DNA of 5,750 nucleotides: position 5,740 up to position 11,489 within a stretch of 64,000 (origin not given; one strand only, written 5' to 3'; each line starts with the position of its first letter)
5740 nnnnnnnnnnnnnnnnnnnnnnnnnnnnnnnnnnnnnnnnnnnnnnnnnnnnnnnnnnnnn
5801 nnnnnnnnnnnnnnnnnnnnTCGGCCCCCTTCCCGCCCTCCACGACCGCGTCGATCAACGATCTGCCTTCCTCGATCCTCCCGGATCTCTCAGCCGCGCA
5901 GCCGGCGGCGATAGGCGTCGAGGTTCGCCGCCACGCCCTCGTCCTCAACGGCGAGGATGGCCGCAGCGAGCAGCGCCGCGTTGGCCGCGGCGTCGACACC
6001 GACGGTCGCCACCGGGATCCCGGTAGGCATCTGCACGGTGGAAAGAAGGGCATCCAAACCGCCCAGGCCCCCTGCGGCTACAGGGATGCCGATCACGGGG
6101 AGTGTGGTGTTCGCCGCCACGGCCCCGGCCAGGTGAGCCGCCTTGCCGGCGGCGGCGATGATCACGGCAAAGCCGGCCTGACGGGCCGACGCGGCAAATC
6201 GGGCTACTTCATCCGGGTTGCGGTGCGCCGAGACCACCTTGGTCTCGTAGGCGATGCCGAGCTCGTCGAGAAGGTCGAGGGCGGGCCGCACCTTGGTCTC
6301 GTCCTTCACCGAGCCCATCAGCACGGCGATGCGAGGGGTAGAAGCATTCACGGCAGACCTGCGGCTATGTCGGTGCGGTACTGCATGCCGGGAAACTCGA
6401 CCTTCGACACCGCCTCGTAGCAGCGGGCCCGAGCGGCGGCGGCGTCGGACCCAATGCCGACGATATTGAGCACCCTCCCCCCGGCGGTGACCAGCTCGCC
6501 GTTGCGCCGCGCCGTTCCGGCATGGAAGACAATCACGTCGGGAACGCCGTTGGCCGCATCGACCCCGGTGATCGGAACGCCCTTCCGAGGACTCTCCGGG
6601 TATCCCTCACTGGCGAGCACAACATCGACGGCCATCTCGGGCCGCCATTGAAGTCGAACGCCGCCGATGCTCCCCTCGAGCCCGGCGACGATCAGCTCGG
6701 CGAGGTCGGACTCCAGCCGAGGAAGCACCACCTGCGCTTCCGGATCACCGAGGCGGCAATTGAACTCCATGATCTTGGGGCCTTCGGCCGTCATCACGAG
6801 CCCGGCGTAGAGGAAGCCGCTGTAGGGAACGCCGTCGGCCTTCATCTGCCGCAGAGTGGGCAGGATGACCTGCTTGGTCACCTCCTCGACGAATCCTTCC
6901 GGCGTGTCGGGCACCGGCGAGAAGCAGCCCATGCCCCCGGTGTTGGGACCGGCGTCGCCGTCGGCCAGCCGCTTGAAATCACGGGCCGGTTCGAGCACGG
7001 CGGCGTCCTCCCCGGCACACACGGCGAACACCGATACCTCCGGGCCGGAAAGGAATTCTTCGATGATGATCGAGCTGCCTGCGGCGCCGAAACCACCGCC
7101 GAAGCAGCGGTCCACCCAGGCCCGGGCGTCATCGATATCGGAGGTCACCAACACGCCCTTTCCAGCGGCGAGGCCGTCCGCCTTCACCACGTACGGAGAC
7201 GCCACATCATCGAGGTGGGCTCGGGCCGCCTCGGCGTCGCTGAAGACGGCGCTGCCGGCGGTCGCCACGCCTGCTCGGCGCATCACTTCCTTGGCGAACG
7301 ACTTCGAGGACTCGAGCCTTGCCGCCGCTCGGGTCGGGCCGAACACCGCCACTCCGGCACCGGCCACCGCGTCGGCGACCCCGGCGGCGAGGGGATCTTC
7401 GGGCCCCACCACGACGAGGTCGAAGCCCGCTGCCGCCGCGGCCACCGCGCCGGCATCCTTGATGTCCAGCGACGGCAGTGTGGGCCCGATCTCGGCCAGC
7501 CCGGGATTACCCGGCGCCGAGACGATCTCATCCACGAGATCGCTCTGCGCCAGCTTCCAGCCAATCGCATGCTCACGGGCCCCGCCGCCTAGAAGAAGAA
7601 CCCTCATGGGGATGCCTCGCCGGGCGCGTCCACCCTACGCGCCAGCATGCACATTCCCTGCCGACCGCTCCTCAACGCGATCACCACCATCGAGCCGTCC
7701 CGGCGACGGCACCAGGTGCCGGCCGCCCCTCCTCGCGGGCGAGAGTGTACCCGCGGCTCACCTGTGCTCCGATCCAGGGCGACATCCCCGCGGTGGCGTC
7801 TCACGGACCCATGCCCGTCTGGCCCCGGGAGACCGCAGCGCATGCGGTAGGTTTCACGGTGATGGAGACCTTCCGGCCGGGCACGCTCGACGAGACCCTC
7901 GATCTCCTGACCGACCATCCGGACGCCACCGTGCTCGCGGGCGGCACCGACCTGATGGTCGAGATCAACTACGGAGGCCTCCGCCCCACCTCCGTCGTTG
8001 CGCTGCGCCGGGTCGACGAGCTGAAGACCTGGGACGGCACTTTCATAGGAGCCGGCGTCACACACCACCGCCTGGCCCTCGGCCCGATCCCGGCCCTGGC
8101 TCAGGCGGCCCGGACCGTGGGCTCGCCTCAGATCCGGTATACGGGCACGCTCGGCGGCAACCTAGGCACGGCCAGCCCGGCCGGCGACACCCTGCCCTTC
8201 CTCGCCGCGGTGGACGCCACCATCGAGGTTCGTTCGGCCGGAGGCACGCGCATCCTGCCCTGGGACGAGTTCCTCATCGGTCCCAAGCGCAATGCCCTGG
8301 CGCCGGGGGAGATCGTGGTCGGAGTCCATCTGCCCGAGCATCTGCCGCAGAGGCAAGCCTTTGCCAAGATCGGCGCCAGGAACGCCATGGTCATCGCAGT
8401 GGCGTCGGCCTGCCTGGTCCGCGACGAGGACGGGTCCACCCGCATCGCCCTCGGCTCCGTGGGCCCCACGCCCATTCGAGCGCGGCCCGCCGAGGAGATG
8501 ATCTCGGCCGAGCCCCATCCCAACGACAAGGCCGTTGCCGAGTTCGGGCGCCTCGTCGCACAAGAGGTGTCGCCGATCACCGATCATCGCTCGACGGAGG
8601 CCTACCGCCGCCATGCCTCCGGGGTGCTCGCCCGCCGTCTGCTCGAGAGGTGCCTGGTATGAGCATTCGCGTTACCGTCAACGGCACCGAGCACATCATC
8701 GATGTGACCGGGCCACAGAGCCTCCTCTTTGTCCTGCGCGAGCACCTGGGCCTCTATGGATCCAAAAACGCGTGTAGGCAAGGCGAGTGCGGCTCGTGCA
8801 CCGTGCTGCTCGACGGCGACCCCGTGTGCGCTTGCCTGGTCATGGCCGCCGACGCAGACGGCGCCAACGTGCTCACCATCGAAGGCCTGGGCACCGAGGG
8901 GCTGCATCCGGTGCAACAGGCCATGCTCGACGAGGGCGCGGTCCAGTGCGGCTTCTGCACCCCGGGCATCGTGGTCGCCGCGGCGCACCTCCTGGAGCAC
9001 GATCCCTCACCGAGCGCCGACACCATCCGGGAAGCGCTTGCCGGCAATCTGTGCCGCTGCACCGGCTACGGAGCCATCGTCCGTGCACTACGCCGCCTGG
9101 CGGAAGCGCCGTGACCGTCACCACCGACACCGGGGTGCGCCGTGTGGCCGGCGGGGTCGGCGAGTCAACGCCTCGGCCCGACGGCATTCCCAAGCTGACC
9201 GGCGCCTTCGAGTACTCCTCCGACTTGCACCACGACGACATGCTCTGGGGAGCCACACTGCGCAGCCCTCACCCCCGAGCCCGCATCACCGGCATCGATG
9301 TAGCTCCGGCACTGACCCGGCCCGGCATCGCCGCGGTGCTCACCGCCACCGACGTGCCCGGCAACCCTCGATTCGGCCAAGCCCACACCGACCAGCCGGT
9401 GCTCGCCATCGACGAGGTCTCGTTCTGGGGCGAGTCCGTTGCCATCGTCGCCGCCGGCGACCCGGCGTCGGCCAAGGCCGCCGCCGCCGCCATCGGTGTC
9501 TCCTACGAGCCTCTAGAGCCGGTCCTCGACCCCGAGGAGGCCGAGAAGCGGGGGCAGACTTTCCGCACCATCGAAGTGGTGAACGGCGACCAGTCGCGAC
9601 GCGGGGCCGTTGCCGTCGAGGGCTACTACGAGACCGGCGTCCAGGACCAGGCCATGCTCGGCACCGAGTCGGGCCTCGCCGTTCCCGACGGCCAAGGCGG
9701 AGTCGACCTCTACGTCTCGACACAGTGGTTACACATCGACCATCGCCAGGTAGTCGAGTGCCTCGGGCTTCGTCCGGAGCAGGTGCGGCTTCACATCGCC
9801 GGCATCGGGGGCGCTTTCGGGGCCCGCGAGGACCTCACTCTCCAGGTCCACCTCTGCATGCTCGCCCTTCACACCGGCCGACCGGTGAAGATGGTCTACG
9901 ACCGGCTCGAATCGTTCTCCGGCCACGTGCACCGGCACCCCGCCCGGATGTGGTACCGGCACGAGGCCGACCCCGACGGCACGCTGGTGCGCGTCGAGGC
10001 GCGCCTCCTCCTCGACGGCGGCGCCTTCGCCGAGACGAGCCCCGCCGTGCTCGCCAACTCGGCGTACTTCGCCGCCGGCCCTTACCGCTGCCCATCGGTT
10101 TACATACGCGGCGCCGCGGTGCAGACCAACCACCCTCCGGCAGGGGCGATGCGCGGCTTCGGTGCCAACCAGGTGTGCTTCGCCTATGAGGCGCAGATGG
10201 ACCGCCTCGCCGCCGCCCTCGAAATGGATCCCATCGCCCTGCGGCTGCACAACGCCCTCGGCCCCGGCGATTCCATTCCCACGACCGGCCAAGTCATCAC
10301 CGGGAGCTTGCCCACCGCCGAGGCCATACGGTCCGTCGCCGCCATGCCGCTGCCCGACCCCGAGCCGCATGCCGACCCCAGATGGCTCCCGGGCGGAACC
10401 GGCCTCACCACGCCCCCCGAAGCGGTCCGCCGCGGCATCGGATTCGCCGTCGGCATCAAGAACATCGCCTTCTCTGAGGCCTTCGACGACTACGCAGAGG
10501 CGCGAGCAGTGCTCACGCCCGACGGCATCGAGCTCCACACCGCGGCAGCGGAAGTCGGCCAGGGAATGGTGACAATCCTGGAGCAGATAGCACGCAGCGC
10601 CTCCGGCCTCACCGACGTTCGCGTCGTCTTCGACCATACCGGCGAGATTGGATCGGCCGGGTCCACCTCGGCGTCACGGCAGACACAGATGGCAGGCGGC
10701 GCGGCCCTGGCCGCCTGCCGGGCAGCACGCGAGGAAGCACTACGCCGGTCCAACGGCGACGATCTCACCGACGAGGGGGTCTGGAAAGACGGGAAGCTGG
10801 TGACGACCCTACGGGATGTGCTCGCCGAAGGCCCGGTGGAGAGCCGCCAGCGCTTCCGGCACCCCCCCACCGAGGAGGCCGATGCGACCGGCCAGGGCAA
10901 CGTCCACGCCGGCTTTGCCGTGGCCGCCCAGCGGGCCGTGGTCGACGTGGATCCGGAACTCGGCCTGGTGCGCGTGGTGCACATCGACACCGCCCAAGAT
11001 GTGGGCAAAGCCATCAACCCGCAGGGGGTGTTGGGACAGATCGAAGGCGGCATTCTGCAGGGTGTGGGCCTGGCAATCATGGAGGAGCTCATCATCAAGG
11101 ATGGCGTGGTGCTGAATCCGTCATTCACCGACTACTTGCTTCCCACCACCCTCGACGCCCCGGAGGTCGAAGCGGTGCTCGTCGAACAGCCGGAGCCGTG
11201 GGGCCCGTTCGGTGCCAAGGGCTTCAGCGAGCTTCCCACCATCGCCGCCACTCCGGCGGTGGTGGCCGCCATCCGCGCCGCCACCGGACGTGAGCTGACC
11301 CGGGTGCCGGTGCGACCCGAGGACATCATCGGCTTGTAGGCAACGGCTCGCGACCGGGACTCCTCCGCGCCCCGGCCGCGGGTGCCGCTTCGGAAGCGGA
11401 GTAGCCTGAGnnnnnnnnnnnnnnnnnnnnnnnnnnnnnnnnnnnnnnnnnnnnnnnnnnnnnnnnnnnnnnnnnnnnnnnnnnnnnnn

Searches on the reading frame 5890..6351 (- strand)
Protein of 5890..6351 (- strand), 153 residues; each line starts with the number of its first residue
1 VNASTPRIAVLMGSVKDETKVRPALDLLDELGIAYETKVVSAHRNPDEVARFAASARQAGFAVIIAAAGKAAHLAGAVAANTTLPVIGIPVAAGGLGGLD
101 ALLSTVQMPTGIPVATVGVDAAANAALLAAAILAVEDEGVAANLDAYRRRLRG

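Call 39: search_protein_families(library=pfam, proteins=[window:5890-6351:-], max_evalue=0.000001)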
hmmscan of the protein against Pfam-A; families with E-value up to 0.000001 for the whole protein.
window:5890-6351:- (153 aa): 1 family
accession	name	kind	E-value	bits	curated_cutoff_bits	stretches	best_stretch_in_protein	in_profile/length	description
PF00731.26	AIRC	-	9.8e-56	187.8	30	1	8-151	2-145/148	AIR carboxylase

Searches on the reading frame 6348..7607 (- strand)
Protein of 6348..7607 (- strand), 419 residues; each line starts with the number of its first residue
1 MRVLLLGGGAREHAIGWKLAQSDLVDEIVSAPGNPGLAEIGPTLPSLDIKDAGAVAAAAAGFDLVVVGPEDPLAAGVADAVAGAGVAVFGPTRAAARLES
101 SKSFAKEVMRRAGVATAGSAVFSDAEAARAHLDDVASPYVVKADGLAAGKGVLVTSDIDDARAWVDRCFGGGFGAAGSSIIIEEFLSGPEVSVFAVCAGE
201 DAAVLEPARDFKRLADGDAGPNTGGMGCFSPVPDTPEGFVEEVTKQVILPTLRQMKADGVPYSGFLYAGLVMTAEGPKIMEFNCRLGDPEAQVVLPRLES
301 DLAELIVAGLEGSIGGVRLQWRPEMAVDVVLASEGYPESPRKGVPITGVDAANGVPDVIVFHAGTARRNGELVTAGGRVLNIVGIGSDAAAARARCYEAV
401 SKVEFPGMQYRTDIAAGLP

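Call 39: search_protein_families(library=pfam, proteins=[window:6348-7607:-], max_evalue=0.000001)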
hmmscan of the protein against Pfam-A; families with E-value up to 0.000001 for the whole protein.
window:6348-7607:- (419 aa): 3 families
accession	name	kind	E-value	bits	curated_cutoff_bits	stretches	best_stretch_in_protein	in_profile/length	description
PF01071.24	GARS_A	-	3.5e-66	223.2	27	1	100-291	1-194/194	Phosphoribosylglycinamide synthetase, ATP-grasp (A) domain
PF02843.22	GARS_C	-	5.3e-32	110.4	34.8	1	326-416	1-91/92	Phosphoribosylglycinamide synthetase, C domain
PF02844.21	GARS_N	-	7.4e-30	104.1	29.5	1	1-99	1-100/100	Phosphoribosylglycinamide synthetase, N domain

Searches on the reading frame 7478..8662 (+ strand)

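Call 39: search_protein_families(library=pfam, proteins=[window:7478-8662:+], max_evalue=0.000001)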
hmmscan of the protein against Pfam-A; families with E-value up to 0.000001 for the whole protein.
window:7478-8662:+ (394 aa): 2 families
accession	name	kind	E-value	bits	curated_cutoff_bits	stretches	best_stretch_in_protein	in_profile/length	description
PF00941.27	FAD_binding_5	-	5.2e-42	144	27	1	129-287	3-169/170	FAD binding domain in molybdopterin dehydrogenase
PF03450.22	CO_deh_flav_C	-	5.6e-15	55.8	25.5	1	298-390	5-100/102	CO dehydrogenase flavoprotein C-terminal domain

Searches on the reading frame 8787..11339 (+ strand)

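Call 39: search_protein_families(library=pfam, proteins=[window:8787-11339:+], max_evalue=0.000001)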
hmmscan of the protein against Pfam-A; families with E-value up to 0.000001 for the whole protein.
window:8787-11339:+ (850 aa): 3 families
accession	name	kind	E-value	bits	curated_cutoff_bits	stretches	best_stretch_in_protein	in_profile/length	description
PF02738.23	MoCoBD_1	-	6.3e-65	219.1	27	1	274-490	26-244/244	Molybdopterin cofactor-binding domain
PF20256.3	MoCoBD_2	-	1.6e-54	185.8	27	1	547-792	23-283/283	Molybdopterin cofactor-binding domain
PF01315.27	Ald_Xan_dh_C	-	1.2e-25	90.3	31.3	1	138-243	1-109/110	Aldehyde oxidase and xanthine dehydrogenase, a/b hammerhead domain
